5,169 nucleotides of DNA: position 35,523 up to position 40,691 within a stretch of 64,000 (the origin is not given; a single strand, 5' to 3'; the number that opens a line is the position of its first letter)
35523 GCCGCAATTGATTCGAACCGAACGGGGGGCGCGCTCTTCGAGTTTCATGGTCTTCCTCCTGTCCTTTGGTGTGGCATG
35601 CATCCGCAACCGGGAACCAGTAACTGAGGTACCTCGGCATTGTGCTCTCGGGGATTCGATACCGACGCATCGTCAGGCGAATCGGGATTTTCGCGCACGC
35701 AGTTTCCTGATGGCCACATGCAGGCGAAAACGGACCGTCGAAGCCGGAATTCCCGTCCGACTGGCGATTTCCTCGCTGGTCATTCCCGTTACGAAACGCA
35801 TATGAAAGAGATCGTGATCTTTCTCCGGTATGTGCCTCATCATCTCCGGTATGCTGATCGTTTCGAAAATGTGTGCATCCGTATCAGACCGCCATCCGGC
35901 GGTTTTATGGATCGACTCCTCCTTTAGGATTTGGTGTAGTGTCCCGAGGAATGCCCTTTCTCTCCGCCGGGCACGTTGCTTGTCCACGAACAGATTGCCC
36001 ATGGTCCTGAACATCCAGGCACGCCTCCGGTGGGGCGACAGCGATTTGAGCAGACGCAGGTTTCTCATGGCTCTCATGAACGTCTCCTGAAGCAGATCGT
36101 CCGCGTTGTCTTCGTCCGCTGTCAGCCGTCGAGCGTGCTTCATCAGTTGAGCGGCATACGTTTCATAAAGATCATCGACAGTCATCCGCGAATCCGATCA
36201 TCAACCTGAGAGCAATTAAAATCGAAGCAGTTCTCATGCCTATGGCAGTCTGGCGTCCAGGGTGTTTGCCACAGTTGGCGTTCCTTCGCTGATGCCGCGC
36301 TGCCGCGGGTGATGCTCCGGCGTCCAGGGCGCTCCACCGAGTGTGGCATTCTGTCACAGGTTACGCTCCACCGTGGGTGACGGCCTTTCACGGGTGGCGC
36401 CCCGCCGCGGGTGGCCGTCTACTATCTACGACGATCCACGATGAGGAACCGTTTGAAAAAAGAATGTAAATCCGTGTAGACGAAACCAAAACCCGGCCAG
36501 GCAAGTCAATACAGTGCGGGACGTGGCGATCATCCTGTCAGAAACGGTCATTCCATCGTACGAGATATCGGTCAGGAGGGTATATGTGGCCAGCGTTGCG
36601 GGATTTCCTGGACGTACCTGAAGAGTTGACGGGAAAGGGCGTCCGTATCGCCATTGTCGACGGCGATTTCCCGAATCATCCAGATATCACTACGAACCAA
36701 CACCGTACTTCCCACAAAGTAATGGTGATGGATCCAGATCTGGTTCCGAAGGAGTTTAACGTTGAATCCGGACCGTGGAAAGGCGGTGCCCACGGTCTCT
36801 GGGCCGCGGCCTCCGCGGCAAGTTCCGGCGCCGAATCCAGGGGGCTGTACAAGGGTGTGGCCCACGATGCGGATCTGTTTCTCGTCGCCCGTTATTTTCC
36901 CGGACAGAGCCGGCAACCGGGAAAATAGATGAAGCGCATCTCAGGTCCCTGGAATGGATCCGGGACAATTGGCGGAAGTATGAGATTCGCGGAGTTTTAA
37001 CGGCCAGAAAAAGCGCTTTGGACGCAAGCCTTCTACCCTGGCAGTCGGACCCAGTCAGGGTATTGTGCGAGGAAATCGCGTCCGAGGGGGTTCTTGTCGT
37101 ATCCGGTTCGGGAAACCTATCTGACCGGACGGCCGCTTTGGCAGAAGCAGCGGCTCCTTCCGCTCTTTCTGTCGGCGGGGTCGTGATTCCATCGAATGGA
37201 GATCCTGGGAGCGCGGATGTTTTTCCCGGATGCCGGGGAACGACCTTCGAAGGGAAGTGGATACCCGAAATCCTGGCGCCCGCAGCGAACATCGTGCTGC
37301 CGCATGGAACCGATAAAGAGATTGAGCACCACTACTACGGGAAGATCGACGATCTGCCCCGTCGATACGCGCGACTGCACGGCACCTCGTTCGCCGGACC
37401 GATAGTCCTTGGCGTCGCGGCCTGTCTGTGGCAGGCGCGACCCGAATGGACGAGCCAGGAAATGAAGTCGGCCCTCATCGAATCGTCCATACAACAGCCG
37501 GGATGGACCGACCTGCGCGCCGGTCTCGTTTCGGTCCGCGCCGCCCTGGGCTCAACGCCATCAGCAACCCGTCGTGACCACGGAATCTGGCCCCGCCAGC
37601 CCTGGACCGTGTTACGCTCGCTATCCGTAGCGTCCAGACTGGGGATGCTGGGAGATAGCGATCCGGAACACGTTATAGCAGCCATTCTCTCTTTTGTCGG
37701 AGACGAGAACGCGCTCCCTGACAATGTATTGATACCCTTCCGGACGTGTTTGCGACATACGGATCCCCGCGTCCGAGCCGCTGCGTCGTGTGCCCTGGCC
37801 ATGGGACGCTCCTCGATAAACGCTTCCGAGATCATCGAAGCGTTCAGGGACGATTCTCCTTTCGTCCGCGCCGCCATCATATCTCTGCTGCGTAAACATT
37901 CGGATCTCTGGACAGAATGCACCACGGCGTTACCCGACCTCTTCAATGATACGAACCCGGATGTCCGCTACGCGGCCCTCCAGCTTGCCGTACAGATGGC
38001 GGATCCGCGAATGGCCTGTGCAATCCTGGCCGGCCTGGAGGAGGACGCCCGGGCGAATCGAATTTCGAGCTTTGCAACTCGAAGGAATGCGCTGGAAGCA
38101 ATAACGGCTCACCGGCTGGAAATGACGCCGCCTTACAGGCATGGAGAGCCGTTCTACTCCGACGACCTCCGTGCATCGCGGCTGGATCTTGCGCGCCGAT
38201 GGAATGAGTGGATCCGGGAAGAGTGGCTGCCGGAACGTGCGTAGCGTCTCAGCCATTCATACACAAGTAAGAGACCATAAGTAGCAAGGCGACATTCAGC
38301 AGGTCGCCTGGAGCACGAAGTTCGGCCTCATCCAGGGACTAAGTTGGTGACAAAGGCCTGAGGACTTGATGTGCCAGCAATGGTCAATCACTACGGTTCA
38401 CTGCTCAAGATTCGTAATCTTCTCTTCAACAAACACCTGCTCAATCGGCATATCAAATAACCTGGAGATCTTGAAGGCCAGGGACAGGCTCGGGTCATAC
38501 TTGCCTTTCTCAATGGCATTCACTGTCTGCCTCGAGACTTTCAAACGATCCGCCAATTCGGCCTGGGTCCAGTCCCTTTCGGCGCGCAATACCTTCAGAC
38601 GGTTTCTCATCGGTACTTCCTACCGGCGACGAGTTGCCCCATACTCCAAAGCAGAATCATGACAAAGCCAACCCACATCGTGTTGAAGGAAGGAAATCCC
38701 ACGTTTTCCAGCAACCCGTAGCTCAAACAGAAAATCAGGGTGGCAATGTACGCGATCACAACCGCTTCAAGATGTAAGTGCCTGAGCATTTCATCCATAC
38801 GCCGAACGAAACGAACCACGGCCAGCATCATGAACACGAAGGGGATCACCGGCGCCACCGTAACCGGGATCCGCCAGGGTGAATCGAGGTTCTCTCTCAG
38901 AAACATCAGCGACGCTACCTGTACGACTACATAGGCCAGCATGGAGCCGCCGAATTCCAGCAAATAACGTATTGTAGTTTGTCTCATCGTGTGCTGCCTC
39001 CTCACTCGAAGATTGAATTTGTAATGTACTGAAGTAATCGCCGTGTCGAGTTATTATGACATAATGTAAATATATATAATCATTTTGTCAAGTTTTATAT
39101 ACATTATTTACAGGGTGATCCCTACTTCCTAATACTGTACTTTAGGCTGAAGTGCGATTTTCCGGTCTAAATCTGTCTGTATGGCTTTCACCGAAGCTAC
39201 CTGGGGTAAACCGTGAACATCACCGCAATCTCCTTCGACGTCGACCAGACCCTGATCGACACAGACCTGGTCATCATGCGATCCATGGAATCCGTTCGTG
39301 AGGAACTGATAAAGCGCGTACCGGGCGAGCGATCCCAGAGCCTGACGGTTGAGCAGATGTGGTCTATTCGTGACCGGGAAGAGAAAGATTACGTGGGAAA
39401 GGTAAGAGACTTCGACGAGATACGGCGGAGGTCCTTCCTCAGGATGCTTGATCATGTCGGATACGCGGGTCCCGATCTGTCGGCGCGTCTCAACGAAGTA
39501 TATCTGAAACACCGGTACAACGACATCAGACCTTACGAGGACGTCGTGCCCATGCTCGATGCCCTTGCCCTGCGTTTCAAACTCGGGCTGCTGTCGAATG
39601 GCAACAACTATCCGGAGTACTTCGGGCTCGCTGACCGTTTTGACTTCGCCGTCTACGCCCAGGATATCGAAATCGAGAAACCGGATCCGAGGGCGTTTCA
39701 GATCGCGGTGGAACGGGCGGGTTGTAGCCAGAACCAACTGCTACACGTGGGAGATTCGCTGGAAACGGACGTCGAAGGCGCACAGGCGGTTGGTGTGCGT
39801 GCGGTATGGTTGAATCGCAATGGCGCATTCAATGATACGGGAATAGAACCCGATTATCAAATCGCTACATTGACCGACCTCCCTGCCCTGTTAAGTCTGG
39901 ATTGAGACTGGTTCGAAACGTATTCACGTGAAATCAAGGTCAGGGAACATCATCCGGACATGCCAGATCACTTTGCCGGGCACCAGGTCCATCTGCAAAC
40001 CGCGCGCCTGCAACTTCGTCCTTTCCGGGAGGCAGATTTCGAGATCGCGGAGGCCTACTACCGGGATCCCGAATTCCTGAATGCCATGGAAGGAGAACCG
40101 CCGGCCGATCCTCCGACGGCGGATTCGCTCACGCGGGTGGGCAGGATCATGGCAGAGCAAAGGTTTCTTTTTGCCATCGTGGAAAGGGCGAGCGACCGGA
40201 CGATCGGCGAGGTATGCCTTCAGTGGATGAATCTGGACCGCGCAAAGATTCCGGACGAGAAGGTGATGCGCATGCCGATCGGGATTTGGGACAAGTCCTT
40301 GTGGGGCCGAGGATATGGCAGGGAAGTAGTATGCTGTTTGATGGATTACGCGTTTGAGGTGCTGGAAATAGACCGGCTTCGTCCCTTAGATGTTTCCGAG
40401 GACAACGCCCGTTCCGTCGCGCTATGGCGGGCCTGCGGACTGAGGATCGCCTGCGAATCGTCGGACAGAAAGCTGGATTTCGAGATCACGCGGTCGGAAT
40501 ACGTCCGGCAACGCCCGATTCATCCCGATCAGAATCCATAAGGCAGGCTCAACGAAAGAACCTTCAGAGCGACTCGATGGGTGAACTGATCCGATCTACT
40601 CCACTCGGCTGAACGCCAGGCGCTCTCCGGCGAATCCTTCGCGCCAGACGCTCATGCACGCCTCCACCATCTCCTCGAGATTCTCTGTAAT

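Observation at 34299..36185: ECF sigma factor followed by a soluble beta-helix-like repeat protein with a Glu/His-rich tail (candidate non-canonical anti-sigma or metal-sensing partner)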

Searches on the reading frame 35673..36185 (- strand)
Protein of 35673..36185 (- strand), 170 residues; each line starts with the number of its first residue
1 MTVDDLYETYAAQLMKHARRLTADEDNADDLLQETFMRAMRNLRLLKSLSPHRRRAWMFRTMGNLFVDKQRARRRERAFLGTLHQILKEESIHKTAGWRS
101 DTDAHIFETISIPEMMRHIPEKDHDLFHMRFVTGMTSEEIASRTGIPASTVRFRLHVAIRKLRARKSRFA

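Call 5: search_protein_families(library=pfam, proteins=[window:35673-36185:-], max_evalue=1)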
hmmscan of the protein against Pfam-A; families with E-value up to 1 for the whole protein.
window:35673-36185:- (170 aa): 12 families
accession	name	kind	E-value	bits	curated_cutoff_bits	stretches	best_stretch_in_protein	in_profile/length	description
PF04542.20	Sigma70_r2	-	1.1e-12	48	24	1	6-75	1-70/71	Sigma-70 region 2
PF08281.18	Sigma70_r4_2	-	1.3e-11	44.4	25.7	1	112-162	4-54/54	Sigma-70, region 4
PF04545.22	Sigma70_r4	-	9.9e-11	41.4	24.1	1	116-164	2-50/50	Sigma-70, region 4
PF07638.17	Sigma70_ECF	-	0.0001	22.7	21.1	1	10-164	33-181/185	ECF sigma factor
PF22029.2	PhyR_sigma2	-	0.00016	22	27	1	17-62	11-54/55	Sigma2 domain of PhyR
PF06530.18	Phage_antitermQ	-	0.00048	20.5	26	1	100-158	46-102/118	Phage antitermination protein Q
PF12840.13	HTH_20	-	0.0015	18.9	27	1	134-157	18-41/51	Helix-turn-helix domain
PF00196.25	GerE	-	0.0039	17.2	23.5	1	132-165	15-48/57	Bacterial regulatory proteins, luxR family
PF09339.16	HTH_IclR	-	0.0052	17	22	1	134-152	18-36/52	IclR helix-turn-helix domain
PF13412.12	HTH_24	-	0.059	13.4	21.9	1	134-155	17-38/48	Winged helix-turn-helix DNA-binding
PF04967.18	HTH_10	-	0.062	13.5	23.1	1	136-162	25-51/53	HTH DNA binding domain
PF00153.32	Mito_carr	-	0.12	12.6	22.3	0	128-164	6-42/96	Mitochondrial carrier protein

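Call 6: search_protein_families(library=ncbifam, proteins=[window:35673-36185:-], max_evalue=1)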
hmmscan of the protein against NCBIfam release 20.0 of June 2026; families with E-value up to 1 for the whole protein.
window:35673-36185:- (170 aa): 99 families (the best 25 are shown)
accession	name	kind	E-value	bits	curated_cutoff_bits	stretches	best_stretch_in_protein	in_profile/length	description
NF007227.0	PRK09645.1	subfamily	2.6e-23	82.8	202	1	3-164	15-168/177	sigma-70 family RNA polymerase sigma factor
TIGR02937.1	sigma70-ECF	superfamily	6.5e-22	77.9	42.9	1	3-164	3-163/165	sigma-70 family RNA polymerase sigma factor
TIGR02985.1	Sig70_bacteroi1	subfamily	2e-19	70.4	126.4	1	4-164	4-160/162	RNA polymerase sigma-70 factor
TIGR02950.1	SigM_subfam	subfamily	5.5e-19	68.6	147.95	1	2-165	1-157/159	RNA polymerase sigma factor, SigM family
NF058625.1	sigma_PG0214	equivalog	1.5e-18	67.1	130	1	11-164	14-159/170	GFO_1088 family ECF-type sigma factor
NF007216.0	PRK09638.1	equivalog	2.5e-18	66.5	194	1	5-164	22-172/180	RNA polymerase sigma factor SigY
TIGR02983.1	SigE-fam_strep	subfamily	9.6e-18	64.6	141.55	1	4-165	9-157/162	SigE family RNA polymerase sigma factor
NF007215.0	PRK09637.1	equivalog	4.7e-17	62.6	212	1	1-163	1-151/181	RNA polymerase sigma factor SigZ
TIGR02989.1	Sig-70_gvs1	subfamily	8.2e-17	61.6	124.55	1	5-163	5-155/158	RNA polymerase sigma-70 factor, Rhodopirellula/Verrucomicrobium family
NF009166.1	PRK12513.1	equivalog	2.1e-16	60.2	206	1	4-165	25-185/193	RNA polymerase sigma factor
TIGR02959.1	SigZ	equivalog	2.6e-16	59.9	168.65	1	8-163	2-145/170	RNA polymerase sigma factor SigZ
NF009164.0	PRK12511.1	equivalog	4e-15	55.8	185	1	12-164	15-157/182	RNA polymerase sigma factor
NF007223.0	PRK09641.1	equivalog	3.6e-14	53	209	1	5-164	22-182/187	RNA polymerase sigma factor SigW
TIGR02952.1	Sig70_famx2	equivalog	3.9e-13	49.6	206.45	1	5-164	15-168/170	ECF subfamily RNA polymerase sigma factor, BldN family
NF007229.0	PRK09647.1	equivalog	3.9e-13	49.2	265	1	3-165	46-201/220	RNA polymerase sigma factor SigE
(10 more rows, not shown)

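Call 78: search_protein_families(library=padloc, proteins=[window:35673-36185:-], max_evalue=0.01)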
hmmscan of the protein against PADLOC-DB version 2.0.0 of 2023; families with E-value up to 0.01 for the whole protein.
window:35673-36185:- (170 aa): 1 family
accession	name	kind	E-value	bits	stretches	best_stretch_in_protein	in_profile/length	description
PDLC04133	mad1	-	0.0042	15.3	0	135-155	6-26/60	mads_1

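Call 79: search_solved_structures(query=window:35673-36185:-, max_evalue=1e-8)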
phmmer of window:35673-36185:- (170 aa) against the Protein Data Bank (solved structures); distinct sequences matched with E-value up to 1e-8: 5.
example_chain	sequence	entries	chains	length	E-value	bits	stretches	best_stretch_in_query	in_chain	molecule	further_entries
6dv9_F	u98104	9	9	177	2.4e-15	59.9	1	6-164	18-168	ECF RNA polymerase sigma factor SigL | RNA polymerase sigma factor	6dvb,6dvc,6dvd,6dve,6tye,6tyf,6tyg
5zx2_F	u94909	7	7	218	2.6e-11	46.8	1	13-164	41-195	ECF RNA polymerase sigma factor SigH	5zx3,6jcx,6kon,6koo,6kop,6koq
9m9d_F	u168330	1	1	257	9.5e-10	41.7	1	4-163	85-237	ECF RNA polymerase sigma factor SigE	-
9m9e_F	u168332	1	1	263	1e-09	41.6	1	4-163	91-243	ECF RNA polymerase sigma factor SigE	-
9m98_F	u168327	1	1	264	1e-09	41.6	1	4-163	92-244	ECF RNA polymerase sigma factor SigE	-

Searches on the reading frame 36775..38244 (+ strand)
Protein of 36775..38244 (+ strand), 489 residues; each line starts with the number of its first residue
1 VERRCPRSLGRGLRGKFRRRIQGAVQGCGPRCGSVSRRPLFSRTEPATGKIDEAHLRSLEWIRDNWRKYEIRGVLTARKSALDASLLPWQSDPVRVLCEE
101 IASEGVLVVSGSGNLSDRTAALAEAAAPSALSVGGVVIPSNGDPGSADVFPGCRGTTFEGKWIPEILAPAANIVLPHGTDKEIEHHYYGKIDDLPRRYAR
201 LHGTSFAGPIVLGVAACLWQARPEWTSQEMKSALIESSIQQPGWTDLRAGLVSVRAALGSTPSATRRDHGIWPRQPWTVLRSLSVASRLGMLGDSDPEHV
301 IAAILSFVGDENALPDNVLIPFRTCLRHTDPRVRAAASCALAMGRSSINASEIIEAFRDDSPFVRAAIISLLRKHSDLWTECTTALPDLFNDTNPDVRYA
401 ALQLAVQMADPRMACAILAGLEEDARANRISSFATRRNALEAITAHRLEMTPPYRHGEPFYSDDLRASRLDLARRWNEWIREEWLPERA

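Call 5: search_protein_families(library=pfam, proteins=[window:36775-38244:+], max_evalue=1)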
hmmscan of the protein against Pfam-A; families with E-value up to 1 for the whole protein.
window:36775-38244:+ (489 aa): 8 families
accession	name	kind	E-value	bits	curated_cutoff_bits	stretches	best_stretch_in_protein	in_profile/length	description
PF00082.27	Peptidase_S8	-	3e-13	50.2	21.8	1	102-238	141-273/288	Subtilase family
PF02985.28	HEAT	-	1.2e-09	37.9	23.5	1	389-408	8-27/31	HEAT repeat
PF13646.12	HEAT_2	-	9.8e-09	35.8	27.7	2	353-427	4-77/88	HEAT repeats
PF01602.26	Adaptin_N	-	0.00055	19.1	37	1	351-421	117-192/524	Adaptin N terminal region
PF12765.13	Cohesin_HEAT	-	0.0039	18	21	1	353-372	23-42/42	HEAT repeat associated with sister chromatid cohesion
PF20168.4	PDS5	-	0.018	13.3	27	1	357-409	293-349/1053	Sister chromatid cohesion protein PDS5 protein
PF00514.29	Arm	-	0.07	13.7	20.6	1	317-341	12-36/41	Armadillo/beta-catenin-like repeat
PF13513.12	HEAT_EZ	-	0.55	11.3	27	0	323-342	34-53/55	HEAT-like repeat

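Call 6: search_protein_families(library=ncbifam, proteins=[window:36775-38244:+], max_evalue=1)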
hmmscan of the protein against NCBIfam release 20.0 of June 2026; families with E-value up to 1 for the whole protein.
window:36775-38244:+ (489 aa): 6 families
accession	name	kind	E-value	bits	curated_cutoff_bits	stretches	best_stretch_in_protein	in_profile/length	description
TIGR03921.1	T7SS_mycosin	equivalog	8.4e-12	44.9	278.75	1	101-265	145-294/353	type VII secretion-associated serine protease mycosin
TIGR02270.1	TIGR02270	subfamily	0.00012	21.3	206.8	1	293-416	65-182/410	TIGR02270 family protein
NF010374.0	PRK13800.1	equivalog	0.00027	19.3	1196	1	322-427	781-885/898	fumarate reductase/succinate dehydrogenase flavoprotein subunit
NF042956.1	IteS_antiphage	equivalog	0.063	11.5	900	1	199-222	489-512/747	S8 family anti-phage peptidase IteS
TIGR03895.1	protease_PatA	subfamily_domain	0.11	11.2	421.05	1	199-238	157-200/606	PatA/PatG family cyanobactin maturation protease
NF033595.1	denti_PrtP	equivalog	0.29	9.7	300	1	159-232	408-472/606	dentilisin complex serine proteinase subunit PrtP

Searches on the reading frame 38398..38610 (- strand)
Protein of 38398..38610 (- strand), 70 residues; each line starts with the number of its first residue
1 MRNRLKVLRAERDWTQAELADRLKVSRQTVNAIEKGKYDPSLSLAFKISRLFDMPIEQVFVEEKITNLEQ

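Call 72: search_protein_families(library=pfam, proteins=[window:38398-38610:-], max_evalue=0.001)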
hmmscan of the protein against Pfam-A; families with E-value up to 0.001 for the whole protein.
window:38398-38610:- (70 aa): 9 families
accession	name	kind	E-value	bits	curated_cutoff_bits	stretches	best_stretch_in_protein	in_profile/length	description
PF01381.28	HTH_3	-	1.3e-16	60.8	23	1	5-57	1-53/55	Helix-turn-helix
PF13560.12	HTH_31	-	3.9e-10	40.3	27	1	4-52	5-54/64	Helix-turn-helix domain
PF12844.13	HTH_19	-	1.1e-08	35.3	30.2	1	3-57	2-56/64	Helix-turn-helix domain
PF13443.12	HTH_26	-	7.3e-08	33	22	1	4-61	1-59/63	Cro/C1-type HTH DNA-binding domain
PF04545.22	Sigma70_r4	-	2.7e-06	27.2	24.1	1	7-35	14-42/50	Sigma-70, region 4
PF13413.12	HTH_25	-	3.4e-06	27.2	24.6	1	5-39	2-36/62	Helix-turn-helix domain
PF08279.18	HTH_11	-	1.1e-05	25.6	25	1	5-30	6-32/55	HTH domain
PF13384.12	HTH_23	-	2.1e-05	24.6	24.6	1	2-32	5-36/50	Homeodomain-like domain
PF13412.12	HTH_24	-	0.00038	20.4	21.9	1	5-32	9-36/48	Winged helix-turn-helix DNA-binding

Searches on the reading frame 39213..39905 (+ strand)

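Call 72: search_protein_families(library=pfam, proteins=[window:39213-39905:+], max_evalue=0.001)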
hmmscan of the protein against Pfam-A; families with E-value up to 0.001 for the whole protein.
window:39213-39905:+ (230 aa): 3 families
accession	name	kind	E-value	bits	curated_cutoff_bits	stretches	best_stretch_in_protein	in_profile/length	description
PF13419.12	HAD_2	-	2.5e-21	77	23.8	1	8-199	3-177/178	Haloacid dehalogenase-like hydrolase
PF00702.32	Hydrolase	-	5.3e-19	69.8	26.4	1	3-194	1-191/191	haloacid dehalogenase-like hydrolase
PF13242.12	Hydrolase_like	-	2.2e-10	40.8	22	1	155-223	3-75/75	HAD-hyrolase-like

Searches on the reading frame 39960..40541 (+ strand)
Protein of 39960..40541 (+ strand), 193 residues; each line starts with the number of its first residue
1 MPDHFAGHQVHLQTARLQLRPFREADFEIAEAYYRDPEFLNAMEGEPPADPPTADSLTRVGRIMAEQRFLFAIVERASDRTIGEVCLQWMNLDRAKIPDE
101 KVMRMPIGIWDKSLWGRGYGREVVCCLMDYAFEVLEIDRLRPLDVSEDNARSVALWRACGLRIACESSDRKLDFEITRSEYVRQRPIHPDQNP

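Call 72: search_protein_families(library=pfam, proteins=[window:39960-40541:+], max_evalue=0.001)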
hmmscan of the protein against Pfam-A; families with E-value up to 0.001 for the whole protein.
window:39960-40541:+ (193 aa): 2 families
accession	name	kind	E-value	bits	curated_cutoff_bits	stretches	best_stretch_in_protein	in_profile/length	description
PF13302.13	Acetyltransf_3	-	6.1e-19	69.5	25.4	1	16-162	1-138/138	Acetyltransferase (GNAT) domain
PF00583.31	Acetyltransf_1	-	1.1e-05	26.1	20.7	1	110-160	67-115/116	Acetyltransferase (GNAT) family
